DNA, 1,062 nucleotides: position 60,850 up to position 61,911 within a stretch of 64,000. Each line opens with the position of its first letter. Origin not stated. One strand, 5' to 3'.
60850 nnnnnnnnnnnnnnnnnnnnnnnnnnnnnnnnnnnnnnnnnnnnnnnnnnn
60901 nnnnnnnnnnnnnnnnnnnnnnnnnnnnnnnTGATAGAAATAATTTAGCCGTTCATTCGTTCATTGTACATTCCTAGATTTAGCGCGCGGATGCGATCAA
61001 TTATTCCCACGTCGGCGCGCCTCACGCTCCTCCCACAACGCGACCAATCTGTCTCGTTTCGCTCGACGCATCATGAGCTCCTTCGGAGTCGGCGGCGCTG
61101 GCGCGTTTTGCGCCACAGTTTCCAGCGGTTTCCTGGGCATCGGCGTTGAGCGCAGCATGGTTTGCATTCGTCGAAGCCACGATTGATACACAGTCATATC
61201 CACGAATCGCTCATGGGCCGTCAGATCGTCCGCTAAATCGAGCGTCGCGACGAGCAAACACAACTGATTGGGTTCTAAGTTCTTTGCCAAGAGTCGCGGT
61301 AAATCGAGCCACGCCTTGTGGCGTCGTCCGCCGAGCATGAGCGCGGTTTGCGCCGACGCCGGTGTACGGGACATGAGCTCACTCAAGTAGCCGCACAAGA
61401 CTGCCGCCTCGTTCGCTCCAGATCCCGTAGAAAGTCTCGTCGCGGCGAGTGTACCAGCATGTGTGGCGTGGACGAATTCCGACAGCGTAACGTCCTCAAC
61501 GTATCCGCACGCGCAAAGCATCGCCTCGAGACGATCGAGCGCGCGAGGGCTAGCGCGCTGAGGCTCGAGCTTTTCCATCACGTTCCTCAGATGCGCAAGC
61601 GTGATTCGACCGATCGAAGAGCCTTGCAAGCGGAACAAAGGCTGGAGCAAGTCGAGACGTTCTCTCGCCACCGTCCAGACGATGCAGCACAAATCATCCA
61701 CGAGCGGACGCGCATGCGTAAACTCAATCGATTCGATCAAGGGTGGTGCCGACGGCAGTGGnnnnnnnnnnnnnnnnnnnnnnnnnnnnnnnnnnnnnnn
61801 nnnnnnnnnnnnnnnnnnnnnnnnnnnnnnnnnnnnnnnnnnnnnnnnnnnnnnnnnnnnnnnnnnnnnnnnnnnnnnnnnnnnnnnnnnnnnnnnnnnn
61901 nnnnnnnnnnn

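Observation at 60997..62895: Protein with five PLL-x(4-12)-[SA]YGA repeats in an acidic disordered N-terminal half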

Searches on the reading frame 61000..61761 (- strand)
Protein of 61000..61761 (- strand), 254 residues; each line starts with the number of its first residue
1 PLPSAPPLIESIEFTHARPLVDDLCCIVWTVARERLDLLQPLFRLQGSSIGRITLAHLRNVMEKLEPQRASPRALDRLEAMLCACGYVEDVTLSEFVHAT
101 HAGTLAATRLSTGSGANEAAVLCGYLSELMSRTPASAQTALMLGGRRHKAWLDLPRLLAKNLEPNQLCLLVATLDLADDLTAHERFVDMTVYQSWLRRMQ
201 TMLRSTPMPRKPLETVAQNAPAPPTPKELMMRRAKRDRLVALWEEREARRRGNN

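Call 17: predict_structure(alignment_id=A2)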
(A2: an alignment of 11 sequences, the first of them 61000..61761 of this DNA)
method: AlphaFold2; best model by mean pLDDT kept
length: 254 residues; sequences in the alignment: 11
mean_pLDDT: 74.2   pTM: 0.66
mean pLDDT of the five models: 74.2, 66.5, 65.9, 53.3, 37.5
residues with pLDDT >= 90: 31; 70-90: 148; 50-70: 33; < 50: 42
segments of 3 or more residues with pLDDT < 50: 1-22, 24-26, 47-49, 208-220
pLDDT, mean of each block of 10 residues (from residue 1): 35 37 51 71 60 84 81 83 88 86 82 85 93 87 74 84 90 80 68 89 65 39 71 88 87 66
secondary structure, 60 per line:
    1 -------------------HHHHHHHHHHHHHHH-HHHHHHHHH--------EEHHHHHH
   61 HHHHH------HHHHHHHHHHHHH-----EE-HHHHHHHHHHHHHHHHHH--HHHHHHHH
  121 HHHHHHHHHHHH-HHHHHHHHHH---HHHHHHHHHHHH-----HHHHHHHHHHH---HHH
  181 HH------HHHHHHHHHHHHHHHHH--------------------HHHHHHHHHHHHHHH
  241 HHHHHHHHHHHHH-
elements in order: H20-34 H36-44 H55-65 H72-84 H93-110 H113-132 H134-143 H147-158 H164-174 H178-182 H189-205 H226-253

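Call 19: search_protein_representatives(alignment_id=A2)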
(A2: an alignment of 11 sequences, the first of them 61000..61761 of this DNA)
Query: 11 sequences, 258 profile positions. Proteins with E-value up to 0.001 (for the whole library): 18; up to 1e-10: 9; up to 1e-30: 4. The best 18 are listed.
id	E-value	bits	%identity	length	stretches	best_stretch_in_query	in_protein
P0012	4.3e-142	488.4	-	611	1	2-257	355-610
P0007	7.7e-141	484.3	-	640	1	2-257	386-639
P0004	3.4e-136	469.1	-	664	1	2-257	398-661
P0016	1.7e-129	447.2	-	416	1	1-256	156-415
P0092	1.1e-16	77.5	-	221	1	20-144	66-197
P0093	3.9e-16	75.6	-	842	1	20-131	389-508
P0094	7.7e-14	68.1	-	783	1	17-183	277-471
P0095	1.5e-11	60.6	-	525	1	19-134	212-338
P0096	1.9e-11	60.2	-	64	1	76-131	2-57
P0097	1.5e-10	57.3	-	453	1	19-131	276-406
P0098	1.8e-09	53.8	-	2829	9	32-71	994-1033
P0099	4.5e-09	52.5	-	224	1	2-96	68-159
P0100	2.1e-08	50.3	-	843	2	7-133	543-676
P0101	4.6e-08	49.2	-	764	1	7-133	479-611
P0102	8.1e-08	48.4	-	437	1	26-141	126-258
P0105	3.6e-04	36.4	-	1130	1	22-182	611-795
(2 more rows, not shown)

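Call 21: search_protein_families(library=pfam, proteins=[P0093, P0094, P0095, P0105, P0100, P0101, P0102, P0098], max_evalue=1)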
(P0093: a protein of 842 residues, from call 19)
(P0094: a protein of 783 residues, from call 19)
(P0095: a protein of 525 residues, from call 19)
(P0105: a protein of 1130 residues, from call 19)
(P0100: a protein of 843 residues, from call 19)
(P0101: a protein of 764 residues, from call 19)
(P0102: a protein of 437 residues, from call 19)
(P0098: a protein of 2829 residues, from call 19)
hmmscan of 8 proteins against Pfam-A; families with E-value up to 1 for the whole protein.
P0093 (842 aa): 1 family
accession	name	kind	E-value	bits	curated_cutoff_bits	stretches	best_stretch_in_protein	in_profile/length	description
PF13499.12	EF-hand_7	-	0.053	14.3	30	1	409-442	4-32/67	EF-hand domain pair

P0094 (783 aa): 5 families
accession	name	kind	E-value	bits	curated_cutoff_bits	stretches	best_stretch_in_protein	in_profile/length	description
PF13499.12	EF-hand_7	-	0.0028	18.4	30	1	299-331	3-32/67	EF-hand domain pair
PF13405.12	EF-hand_6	-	0.0034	17.4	25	1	303-327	5-29/30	EF-hand domain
PF00036.39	EF-hand_1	-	0.23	11.6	25.4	1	306-326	8-28/29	EF hand domain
PF09179.16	TilS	-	0.33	11.7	21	0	320-349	18-48/67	TilS substrate binding domain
PF02724.19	CDC45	-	0.85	8.3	34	0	80-192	127-204/624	CDC45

P0095 (525 aa): 1 family
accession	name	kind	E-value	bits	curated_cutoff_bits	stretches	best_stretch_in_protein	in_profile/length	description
PF04147.17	Nop14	-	0.23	10.1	34.9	1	81-138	319-403/862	Nop14-like family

P0105 (1130 aa): 3 families
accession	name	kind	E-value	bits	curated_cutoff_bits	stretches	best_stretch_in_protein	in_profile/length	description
PF13405.12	EF-hand_6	-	0.001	19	25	1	631-656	4-29/30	EF-hand domain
PF13499.12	EF-hand_7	-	0.013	16.3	30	1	631-662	6-32/67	EF-hand domain pair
PF00036.39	EF-hand_1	-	0.063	13.3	25.4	1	631-656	4-29/29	EF hand domain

P0100 (843 aa): 2 families
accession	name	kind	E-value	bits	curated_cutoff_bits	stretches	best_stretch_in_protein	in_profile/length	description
PF25006.1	DUF7783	-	0.016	15.6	27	1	710-762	14-66/130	Domain of unknown function (DUF7783)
PF14999.11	Shadoo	-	0.34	11.5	27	1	93-162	25-93/133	Shadow of prion protein, neuroprotective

P0101 (764 aa): 3 families
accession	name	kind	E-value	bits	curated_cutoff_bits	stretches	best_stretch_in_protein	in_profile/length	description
PF18596.6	Sld7_C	-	0.046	14.3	23.2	1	516-558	36-74/77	Sld7 C-terminal domain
PF11338.13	DUF3140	-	0.24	12.3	25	1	124-173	17-68/92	Protein of unknown function (DUF3140)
PF04889.17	Cwf_Cwc_15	-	0.41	10.9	30.4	1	360-388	122-150/244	Cwf15/Cwc15 cell cycle control protein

P0102 (437 aa): 0 families

P0098 (2829 aa): 29 families (the best 25 are shown)
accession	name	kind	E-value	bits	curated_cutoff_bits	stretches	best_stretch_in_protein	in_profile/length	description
PF01602.26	Adaptin_N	-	2.9e-56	191.6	37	10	1569-1864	69-300/524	Adaptin N terminal region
PF13646.12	HEAT_2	-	5.5e-54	180.9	27.7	14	1287-1382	4-88/88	HEAT repeats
PF02985.28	HEAT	-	9.6e-36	118.9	23.5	3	1142-1169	3-30/31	HEAT repeat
PF08713.17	DNA_alkylation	-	1.7e-34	119.8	21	5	1064-1211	46-192/213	DNA alkylation repair enzyme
PF22928.2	INTS1_R4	-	1.3e-22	80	27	3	798-882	16-100/102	Integrator complex subunit 1, R4 domain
PF05729.18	NACHT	-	5.6e-15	56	26.7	1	143-318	3-164/167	NACHT domain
PF12717.13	Cnd1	-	7.4e-12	46.1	26.4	2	1616-1720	21-124/162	non-SMC mitotic condensation complex subunit 1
PF24987.1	HEAT_EF3_N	-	5.7e-11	43.1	32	3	932-996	73-141/169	EF3 N-terminal HEAT repeat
PF23654.1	ARM_LIN_2nd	-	1.2e-10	41.6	27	2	1943-1996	56-108/164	E3 ubiquitin-protein ligase LIN-like, ARM repeat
PF24714.1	TOR1L1_N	-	1.3e-10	41.6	43.3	3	1277-1347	205-275/281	TORTIFOLIA1 N-terminal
PF24722.1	DUF7674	-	3.2e-08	34.1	27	0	980-1018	34-72/111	Domain of unknown function (DUF7674)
PF12719.13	Cnd3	-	1.7e-06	27.9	25.8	0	1762-1894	30-145/288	Nuclear condensing complex subunits, C-term domain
PF21547.3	TTI1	-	6e-05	23.3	27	0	1661-1687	7-33/90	TELO2-interacting protein 1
PF00931.28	NB-ARC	-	0.00024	20.9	23.5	1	137-247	15-107/248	NB-ARC domain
PF11841.14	ELMO_ARM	-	0.00033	21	27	0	1055-1088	101-135/154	ELMO, armadillo-like helical domain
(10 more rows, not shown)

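Call 24: list_cluster_members(proteins=[P0092, P0093, P0094, P0095, P0097, P0100, P0101, P0102, P0105, P0003])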
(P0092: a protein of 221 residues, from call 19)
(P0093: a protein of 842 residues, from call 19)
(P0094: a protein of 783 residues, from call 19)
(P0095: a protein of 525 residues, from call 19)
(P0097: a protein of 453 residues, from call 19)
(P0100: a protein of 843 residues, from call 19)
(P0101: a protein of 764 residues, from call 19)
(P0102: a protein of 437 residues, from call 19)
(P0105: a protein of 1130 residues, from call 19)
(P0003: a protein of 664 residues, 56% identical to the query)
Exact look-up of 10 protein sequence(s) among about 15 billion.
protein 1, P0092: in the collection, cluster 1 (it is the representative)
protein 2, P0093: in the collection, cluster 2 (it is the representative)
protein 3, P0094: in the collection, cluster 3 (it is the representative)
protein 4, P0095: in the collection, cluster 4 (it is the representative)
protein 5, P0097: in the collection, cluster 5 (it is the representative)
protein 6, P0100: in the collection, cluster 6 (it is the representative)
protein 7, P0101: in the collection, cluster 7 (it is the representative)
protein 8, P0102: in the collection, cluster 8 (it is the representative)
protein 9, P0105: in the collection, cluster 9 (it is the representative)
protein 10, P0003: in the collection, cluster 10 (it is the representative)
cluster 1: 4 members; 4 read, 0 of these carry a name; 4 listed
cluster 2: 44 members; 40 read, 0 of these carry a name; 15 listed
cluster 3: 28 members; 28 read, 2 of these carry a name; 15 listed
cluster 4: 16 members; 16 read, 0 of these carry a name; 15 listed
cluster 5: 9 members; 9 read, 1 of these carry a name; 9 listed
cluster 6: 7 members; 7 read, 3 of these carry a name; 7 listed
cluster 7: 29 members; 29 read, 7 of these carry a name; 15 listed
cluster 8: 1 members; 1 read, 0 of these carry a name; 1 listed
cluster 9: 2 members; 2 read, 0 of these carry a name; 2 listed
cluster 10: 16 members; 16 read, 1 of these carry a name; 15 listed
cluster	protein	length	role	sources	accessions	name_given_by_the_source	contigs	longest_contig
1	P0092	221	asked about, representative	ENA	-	-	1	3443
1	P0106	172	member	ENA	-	-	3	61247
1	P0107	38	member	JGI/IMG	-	-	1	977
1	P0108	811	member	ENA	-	-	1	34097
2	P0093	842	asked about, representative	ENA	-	-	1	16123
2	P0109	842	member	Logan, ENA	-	-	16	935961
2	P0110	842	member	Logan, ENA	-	-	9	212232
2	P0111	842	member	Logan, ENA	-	-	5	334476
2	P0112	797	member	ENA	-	-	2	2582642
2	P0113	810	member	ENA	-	-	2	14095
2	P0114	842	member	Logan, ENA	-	-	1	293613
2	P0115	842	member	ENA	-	-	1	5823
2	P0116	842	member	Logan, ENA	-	-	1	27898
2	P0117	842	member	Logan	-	-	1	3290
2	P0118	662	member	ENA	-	-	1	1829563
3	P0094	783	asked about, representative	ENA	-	-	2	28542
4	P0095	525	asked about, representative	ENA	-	-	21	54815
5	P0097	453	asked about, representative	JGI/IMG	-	hypothetical protein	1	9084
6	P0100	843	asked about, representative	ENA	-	-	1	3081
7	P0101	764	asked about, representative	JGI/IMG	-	hypothetical protein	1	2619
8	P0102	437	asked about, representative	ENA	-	-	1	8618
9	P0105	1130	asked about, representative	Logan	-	-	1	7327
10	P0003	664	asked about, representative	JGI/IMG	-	-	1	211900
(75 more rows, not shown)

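Call 26: search_solved_structures(query=A2, max_evalue=10, show_alignments=2)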
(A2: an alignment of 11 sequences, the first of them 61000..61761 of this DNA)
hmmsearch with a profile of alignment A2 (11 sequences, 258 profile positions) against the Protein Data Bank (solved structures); distinct sequences matched with E-value up to 10: 0.

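Call 49: fold_search(model_id=the predicted structure, library=pdb)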
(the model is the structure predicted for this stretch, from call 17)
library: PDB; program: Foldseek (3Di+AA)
matches with E <= 10: 236; with E <= 0.001: 0
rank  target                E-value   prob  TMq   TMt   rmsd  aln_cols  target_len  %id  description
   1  7njn_d                2.1e-01  0.87  0.30  0.20  13.4       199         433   14  Mycobacterium smegmatis ATP synthase state 1d (released 2021-10-27)
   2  8g08_d                4.2e-01  0.63  0.28  0.18  13.7       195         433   14  Cryo-EM structure of SQ31f-bound Mycobacterium smegmatis ATP synthase rotational state 1 (backbone model) (released 2023-02-15)
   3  7n61_0M               4.6e-01  0.41  0.25  0.14  27.1       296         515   14  structure of C2 projections and MIPs (released 2022-05-18)
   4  7njs_d                5.1e-01  0.66  0.29  0.18  13.6       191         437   15  Mycobacterium smegmatis ATP synthase state 3c (released 2021-10-27)
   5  7njk_d                6.1e-01  0.66  0.30  0.19  13.4       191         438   16  Mycobacterium smegmatis ATP synthase state 1a (released 2021-10-27)
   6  7nkq_d                6.1e-01  0.38  0.27  0.22  13.3       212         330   15  Mycobacterium smegmatis ATP synthase b-delta state 3 (released 2021-10-27)
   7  7jg5_d                6.1e-01  0.35  0.23  0.15  13.2       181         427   15  Cryo-EM structure of bedaquiline-free Mycobacterium smegmatis ATP synthase rotational state 1 (released 2020-08-19)
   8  7nkl_d                6.7e-01  0.35  0.24  0.19  13.9       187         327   17  Mycobacterium smegmatis ATP synthase b-delta state 2 (released 2021-11-03)
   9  4yi9                  7.1e-01  0.13  0.18  0.22  12.5       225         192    9  Crystal structure of non-myristoylated E153A recoverin at 1.35 A resolution with a sodium ion bound to EF-hand 2 and cal (released 2015-12-02)
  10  7jg8_d                8.1e-01  0.44  0.28  0.18  13.3       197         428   15  Cryo-EM structure of bedaquiline-saturated Mycobacterium smegmatis ATP synthase rotational state 1 (backbone model) (released 2020-08-19)
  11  7nkd_d                9.4e-01  0.51  0.29  0.23  13.7       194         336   14  Mycobacterium smegmatis ATP synthase b-delta state 1 (released 2021-11-03)
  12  7vg4_E                9.4e-01  0.06  0.12  0.14  19.6       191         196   14  10,5-methenyltetrahydrofolate cyclohydrolase from Methylobacterium extorquens AM1 strain (released 2022-07-06)
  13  7vg4_A                9.4e-01  0.06  0.12  0.13  21.0       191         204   15  10,5-methenyltetrahydrofolate cyclohydrolase from Methylobacterium extorquens AM1 strain (released 2022-07-06)
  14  8jr0_d                1.0e+00  0.38  0.28  0.18  13.8       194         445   12  Cryo-EM structure of Mycobacterium tuberculosis ATP synthase in complex with TBAJ-587 (released 2024-05-01)
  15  6w2v_A                1.0e+00  0.09  0.17  0.18  14.2       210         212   15  Junction 23, DHR14-DHR18 (released 2020-04-15)
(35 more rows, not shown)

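Call 54: find_homologous_proteins(query=A5, max_evalue=0.001)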
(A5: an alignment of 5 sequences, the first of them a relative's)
Query A5 (5 sequences) (783 aa, profile of the alignment): 5 proteins with E <= 0.001 among 8000 candidates.
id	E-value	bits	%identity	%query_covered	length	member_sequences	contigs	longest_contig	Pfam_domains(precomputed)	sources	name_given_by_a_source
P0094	0.0e+0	1190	100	100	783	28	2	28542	-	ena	-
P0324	1.8e-276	938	52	47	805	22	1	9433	-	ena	-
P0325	3.6e-233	795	50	33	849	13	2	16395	-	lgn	-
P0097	7.3e-177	609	50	53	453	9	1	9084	-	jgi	jgi:hypothetical protein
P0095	2.0e-164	568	53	41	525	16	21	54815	-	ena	-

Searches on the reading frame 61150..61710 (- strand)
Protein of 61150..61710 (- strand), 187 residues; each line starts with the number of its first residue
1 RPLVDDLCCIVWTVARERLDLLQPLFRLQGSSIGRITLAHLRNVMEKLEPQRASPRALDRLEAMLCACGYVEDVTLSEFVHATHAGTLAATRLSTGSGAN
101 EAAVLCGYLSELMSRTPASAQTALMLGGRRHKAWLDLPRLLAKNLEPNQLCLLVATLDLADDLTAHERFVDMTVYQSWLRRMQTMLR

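Call 34: find_homologous_proteins(query=A3, max_evalue=0.01)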
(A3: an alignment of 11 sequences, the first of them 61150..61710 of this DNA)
Query A3 (11 sequences) (187 aa, profile of the alignment): 11 proteins with E <= 0.01 among 8000 candidates.
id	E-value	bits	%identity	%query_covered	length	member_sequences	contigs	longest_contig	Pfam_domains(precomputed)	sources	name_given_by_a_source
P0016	2.9e-68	248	74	100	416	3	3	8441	-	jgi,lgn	-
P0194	2.7e-61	225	34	38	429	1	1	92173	-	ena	-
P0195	1.3e-52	197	80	94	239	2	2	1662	-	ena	-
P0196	1.1e-40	158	98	71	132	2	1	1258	-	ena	-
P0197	1.3e-39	154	99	51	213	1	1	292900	-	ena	-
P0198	1.0e-31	128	30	17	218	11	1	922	-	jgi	jgi:hypothetical protein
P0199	1.2e-31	128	30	17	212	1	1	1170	-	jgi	jgi:hypothetical protein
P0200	3.2e-28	117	47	8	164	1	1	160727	-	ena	-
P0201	6.8e-18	83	-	-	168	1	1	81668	-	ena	-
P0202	9.5e-12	63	100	34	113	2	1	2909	-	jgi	jgi:hypothetical protein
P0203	8.6e-11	60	73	42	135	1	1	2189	-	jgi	jgi:hypothetical protein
